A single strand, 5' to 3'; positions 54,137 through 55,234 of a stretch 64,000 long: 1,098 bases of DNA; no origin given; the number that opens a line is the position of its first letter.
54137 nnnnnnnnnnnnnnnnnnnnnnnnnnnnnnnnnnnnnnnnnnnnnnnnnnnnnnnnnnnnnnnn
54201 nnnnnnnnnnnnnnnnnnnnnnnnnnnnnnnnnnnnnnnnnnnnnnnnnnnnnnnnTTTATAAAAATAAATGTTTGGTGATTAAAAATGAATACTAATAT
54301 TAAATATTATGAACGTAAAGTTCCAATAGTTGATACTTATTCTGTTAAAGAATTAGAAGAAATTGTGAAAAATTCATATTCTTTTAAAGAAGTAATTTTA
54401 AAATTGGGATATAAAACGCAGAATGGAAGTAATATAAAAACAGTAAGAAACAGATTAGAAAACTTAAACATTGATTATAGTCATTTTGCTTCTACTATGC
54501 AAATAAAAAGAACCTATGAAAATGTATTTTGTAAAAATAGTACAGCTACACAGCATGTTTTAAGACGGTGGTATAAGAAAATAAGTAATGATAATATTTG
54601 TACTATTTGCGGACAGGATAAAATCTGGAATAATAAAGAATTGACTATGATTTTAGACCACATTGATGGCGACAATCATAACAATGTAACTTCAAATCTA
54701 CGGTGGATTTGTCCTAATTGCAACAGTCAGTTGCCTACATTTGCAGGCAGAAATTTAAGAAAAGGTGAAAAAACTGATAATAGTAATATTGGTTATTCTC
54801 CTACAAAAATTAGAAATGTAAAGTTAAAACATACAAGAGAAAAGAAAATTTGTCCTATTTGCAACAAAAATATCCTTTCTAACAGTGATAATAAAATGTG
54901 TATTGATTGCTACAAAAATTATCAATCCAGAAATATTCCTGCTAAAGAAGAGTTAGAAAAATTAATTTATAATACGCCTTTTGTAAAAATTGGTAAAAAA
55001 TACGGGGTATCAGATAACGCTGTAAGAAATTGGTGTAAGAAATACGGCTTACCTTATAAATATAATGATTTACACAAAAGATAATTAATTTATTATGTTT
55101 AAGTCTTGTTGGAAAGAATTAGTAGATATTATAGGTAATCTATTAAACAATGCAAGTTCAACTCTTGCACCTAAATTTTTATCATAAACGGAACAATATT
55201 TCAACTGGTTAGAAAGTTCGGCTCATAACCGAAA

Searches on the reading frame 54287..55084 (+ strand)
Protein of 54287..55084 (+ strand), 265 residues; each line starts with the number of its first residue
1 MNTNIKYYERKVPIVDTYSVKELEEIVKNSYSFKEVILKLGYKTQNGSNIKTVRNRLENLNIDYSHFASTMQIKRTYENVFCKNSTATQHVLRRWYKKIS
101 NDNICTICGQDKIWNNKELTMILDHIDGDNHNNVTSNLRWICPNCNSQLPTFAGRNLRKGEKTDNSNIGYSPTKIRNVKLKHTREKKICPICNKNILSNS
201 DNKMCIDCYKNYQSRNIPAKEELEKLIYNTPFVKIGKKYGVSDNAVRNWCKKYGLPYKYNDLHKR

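Call 32: find_related_loci(query=window:54287-55084:+, collection=viral_contigs, flank=4000)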
Query window:54287-55084:+ (265 aa) in viral_contigs; peptide patterns used: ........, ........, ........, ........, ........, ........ (x = any residue, [..] = any of these).
10 stretches matched a pattern; 10 encode a relative of the query (tblastn E <= 1e-3); 9 distinct loci.
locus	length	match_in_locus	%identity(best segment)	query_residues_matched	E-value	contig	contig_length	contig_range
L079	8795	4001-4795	100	1-265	3e-178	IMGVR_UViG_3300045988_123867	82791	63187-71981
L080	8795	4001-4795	98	1-265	1e-175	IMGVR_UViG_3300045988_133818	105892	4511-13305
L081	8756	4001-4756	62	1-264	9e-100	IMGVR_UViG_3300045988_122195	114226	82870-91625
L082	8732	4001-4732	59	14-264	8e-91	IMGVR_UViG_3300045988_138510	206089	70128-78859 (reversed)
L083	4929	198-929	59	14-264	8e-91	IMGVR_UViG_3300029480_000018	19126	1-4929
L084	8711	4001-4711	56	14-264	1e-88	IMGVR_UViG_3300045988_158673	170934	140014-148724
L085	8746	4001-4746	98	1-265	9e-140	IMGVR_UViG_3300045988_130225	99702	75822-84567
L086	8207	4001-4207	55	188-258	7e-22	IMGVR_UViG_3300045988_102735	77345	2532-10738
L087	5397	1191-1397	55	188-258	7e-22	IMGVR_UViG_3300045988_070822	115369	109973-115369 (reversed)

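Call 40: search_protein_families(library=phrogs, proteins=[window:54287-55084:+], max_evalue=0.001)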
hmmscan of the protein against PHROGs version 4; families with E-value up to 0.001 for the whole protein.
window:54287-55084:+ (265 aa): 6 families
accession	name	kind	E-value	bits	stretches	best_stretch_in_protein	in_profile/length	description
phrog_10822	-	DNA, RNA and nucleotide metabolism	1.2e-39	137.5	1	17-252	7-244/245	HNH endonuclease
phrog_14736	-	DNA, RNA and nucleotide metabolism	5.3e-15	56.6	1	98-250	24-186/202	HNH endonuclease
phrog_15471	-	DNA, RNA and nucleotide metabolism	1.5e-14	55.3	1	124-263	54-182/183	HNH endonuclease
phrog_1271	-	DNA, RNA and nucleotide metabolism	2.4e-06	28.2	1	78-164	230-329/361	HNH endonuclease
phrog_959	-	DNA, RNA and nucleotide metabolism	0.00081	20.2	1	116-153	72-109/138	HNH endonuclease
phrog_589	-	DNA, RNA and nucleotide metabolism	0.00096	19.9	0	99-148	88-137/179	HNH endonuclease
